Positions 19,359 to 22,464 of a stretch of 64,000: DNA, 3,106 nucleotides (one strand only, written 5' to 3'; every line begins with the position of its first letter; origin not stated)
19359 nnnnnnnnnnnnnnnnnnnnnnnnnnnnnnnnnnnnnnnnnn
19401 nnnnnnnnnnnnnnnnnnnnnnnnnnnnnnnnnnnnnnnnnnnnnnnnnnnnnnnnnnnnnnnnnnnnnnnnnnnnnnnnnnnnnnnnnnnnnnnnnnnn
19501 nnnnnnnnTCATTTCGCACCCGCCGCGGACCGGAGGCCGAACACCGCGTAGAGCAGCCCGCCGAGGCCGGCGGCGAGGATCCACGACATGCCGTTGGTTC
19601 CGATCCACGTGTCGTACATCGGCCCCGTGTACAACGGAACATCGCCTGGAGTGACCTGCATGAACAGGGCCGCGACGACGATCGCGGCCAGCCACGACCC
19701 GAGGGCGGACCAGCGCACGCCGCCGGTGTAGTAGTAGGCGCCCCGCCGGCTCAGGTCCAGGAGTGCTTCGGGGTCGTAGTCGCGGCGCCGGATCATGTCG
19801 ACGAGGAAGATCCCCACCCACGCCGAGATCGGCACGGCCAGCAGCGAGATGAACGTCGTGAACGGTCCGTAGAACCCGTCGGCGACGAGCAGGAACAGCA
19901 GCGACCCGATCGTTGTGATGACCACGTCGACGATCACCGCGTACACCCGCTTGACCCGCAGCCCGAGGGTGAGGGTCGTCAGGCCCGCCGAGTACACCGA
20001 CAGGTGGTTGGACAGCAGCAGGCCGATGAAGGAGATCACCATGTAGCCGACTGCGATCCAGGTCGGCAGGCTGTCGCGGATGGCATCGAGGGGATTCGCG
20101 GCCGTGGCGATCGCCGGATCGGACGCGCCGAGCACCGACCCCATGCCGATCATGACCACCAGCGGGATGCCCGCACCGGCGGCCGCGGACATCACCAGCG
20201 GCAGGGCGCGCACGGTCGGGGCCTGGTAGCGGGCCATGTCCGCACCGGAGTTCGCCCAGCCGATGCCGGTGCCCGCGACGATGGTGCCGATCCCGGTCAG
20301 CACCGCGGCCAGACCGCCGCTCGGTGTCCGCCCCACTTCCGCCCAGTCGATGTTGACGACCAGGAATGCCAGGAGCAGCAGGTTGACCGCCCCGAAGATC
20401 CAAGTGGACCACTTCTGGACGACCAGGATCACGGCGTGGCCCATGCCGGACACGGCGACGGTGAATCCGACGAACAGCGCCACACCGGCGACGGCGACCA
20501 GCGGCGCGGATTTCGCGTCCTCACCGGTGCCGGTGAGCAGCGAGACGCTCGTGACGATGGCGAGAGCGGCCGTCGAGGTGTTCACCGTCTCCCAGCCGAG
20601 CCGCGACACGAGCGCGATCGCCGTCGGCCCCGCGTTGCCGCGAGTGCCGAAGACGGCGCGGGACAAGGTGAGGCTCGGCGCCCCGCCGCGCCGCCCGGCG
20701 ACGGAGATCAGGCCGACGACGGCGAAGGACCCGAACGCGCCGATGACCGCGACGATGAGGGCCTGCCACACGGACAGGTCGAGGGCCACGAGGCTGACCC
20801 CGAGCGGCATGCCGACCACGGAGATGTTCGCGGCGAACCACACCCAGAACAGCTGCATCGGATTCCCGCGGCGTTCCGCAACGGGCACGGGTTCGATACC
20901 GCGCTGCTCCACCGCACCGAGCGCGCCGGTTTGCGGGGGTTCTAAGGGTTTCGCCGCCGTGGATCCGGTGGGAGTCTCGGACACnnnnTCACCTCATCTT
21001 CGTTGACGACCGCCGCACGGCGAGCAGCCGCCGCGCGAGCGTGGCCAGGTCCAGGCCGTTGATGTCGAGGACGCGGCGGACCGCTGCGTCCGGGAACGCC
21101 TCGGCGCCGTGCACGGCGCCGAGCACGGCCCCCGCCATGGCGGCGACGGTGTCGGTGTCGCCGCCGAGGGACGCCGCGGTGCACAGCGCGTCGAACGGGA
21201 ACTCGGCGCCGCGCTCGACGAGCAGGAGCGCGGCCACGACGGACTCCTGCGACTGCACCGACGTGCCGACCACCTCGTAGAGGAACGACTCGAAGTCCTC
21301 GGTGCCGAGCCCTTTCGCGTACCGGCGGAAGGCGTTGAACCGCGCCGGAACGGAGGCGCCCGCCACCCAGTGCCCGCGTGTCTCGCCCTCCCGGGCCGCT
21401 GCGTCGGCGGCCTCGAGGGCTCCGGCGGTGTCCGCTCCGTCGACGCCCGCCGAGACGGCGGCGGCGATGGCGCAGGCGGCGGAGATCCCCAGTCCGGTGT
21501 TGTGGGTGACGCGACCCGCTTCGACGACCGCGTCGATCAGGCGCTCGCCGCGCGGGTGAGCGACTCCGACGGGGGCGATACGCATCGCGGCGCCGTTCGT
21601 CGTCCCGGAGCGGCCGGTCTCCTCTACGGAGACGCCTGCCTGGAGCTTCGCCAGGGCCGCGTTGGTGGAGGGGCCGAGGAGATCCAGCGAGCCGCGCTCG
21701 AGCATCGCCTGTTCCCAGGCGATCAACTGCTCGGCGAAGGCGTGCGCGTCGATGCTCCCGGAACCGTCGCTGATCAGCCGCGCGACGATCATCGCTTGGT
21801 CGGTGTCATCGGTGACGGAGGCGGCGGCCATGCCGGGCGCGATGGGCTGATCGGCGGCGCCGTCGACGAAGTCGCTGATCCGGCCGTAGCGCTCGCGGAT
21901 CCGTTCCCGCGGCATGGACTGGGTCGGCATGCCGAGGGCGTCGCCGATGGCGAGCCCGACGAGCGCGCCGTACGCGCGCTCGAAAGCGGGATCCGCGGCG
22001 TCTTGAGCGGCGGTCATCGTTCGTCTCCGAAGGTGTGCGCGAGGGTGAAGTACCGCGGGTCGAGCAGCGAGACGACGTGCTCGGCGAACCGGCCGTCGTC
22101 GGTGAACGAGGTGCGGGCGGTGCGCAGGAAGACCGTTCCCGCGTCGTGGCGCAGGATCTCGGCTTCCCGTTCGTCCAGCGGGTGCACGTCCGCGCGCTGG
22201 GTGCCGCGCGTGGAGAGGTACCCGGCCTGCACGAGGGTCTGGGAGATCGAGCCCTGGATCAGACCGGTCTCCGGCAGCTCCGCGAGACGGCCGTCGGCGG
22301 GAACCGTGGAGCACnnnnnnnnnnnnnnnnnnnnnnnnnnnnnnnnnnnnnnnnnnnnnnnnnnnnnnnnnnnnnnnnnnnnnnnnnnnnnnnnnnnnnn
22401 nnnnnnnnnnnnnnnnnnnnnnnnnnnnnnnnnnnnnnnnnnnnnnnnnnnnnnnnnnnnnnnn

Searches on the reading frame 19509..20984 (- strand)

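Call 61: search_protein_families(library=pfam, proteins=[window:19509-20984:-], max_evalue=0.0001)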
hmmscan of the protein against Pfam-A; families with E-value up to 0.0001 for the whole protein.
window:19509-20984:- (491 aa): 1 family
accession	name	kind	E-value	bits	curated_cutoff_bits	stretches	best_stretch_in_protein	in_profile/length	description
PF02133.21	Transp_cyt_pur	-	2.7e-51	175.2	23.5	1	32-447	1-422/440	Permease for cytosine/purines, uracil, thiamine, allantoin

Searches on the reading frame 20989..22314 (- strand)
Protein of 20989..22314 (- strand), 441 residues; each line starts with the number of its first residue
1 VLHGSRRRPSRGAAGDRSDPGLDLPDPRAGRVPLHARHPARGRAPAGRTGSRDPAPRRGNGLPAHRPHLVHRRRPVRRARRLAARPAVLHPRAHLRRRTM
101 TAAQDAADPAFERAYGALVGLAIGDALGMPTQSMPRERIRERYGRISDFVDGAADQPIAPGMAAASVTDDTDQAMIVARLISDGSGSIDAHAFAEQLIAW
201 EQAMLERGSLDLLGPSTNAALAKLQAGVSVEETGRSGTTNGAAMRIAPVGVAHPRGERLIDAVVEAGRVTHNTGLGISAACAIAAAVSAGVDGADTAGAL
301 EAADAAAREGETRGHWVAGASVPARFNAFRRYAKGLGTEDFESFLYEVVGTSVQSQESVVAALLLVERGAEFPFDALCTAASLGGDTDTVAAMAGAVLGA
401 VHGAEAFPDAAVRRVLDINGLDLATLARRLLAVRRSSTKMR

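Call 61: search_protein_families(library=pfam, proteins=[window:20989-22314:-], max_evalue=0.0001)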
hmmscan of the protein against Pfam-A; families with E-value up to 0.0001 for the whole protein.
window:20989-22314:- (441 aa): 1 family
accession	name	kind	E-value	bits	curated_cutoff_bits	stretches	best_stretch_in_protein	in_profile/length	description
PF03747.19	ADP_ribosyl_GH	-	1.1e-59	203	26.2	1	116-409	1-286/287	ADP-ribosylglycohydrolase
